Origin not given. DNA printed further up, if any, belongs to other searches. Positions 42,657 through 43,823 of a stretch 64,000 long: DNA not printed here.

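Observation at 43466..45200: MetE-like gene inserted between 219-bp direct repeats that duplicate the 3' end of the SDR gene: Campbell-type integration footprint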

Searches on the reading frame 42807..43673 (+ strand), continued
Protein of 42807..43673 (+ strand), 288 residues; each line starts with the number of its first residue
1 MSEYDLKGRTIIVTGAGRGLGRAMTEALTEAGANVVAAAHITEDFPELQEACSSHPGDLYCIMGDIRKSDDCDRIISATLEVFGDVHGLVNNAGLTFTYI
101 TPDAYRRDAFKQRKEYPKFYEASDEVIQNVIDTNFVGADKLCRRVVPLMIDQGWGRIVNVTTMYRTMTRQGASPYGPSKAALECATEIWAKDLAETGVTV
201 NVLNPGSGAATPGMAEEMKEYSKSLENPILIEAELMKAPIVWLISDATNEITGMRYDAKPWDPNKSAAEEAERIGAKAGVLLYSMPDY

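Call 56: search_protein_families(library=pfam, proteins=[L050:1689-2192:-, L050:2391-2966:-], max_evalue=0.01)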
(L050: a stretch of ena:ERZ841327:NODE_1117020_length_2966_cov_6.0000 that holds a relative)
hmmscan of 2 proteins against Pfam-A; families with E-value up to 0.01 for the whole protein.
L050:1689-2192:- (167 aa): 2 families
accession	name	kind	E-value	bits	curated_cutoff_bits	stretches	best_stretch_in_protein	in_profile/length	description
PF00903.31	Glyoxalase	-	0.00045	21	20.6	1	21-132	4-120/121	Glyoxalase/Bleomycin resistance protein/Dioxygenase superfamily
PF22677.2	Ble-like_N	-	0.0087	16.2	24.5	0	27-41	10-24/41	Bleomycin resistance protein-like N-terminal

L050:2391-2966:- (191 aa): 2 families
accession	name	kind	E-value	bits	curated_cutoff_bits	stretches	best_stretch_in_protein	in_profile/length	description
PF14518.11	Haem_oxygenas_2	-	6.9e-13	49.2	28.9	1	8-168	24-177/177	Iron-containing redox enzyme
PF03070.21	TENA_THI-4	-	0.0094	16.2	22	0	23-94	62-129/210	TENA/THI-4/PQQC family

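Call 58: search_protein_families(library=ncbifam, proteins=[window:42807-43673:+], max_evalue=0.001)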
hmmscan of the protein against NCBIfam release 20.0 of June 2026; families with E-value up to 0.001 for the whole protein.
window:42807-43673:+ (288 aa): 221 families (the best 25 are shown)
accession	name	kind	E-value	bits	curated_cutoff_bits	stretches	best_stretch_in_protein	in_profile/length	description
NF005559.1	PRK07231.1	subfamily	3.7e-35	121.6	215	1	6-254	2-239/249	glucose 1-dehydrogenase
NF009466.0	PRK12826.1-2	subfamily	5.8e-33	114.4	222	1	9-254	4-236/248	3-oxoacyl-ACP reductase FabG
NF004198.0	PRK05653.1-3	equivalog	1.6e-31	109.6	296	1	6-254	5-238/248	3-oxoacyl-ACP reductase FabG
NF005909.0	PRK07890.1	subfamily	1.5e-30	106.3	258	1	6-206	5-187/260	short chain dehydrogenase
TIGR01830.1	3oxo_ACP_reduc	equivalog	5.3e-30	104.9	297.75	2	123-253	96-229/239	3-oxoacyl-[acyl-carrier-protein] reductase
NF009464.0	PRK12824.1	subfamily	8e-29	101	269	1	9-253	3-233/245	3-oxoacyl-ACP reductase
NF006070.0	PRK08213.1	subfamily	2.3e-28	99.4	279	1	3-254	7-248/259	gluconate 5-dehydrogenase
NF004197.0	PRK05653.1-1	equivalog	7e-28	97.9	332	1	4-218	3-201/249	3-oxoacyl-ACP reductase FabG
TIGR01963.1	PHB_DH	subfamily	8.4e-28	97.3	307.05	2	9-97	2-90/255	3-hydroxybutyrate dehydrogenase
TIGR01829.1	AcAcCoA_reduct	subfamily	1.5e-27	96.9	302.1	1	11-255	3-233/242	acetoacetyl-CoA reductase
NF005095.0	PRK06523.1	subfamily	1.6e-27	96.6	231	2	3-96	5-89/261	oxidoreductase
NF006072.0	PRK08217.1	subfamily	3.1e-27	96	298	1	5-220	2-206/253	3-ketoacyl-(acyl-carrier-protein) reductase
NF005873.0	PRK07814.1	equivalog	8.6e-27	94.2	346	1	4-254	6-243/263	SDR family oxidoreductase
TIGR03971.1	SDR_subfam_1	subfamily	1.4e-26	93.4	300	1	6-255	1-261/271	mycofactocin-coupled SDR family oxidoreductase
NF004778.0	PRK06124.1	equivalog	3.4e-26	92.2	303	1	2-213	5-198/256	SDR family oxidoreductase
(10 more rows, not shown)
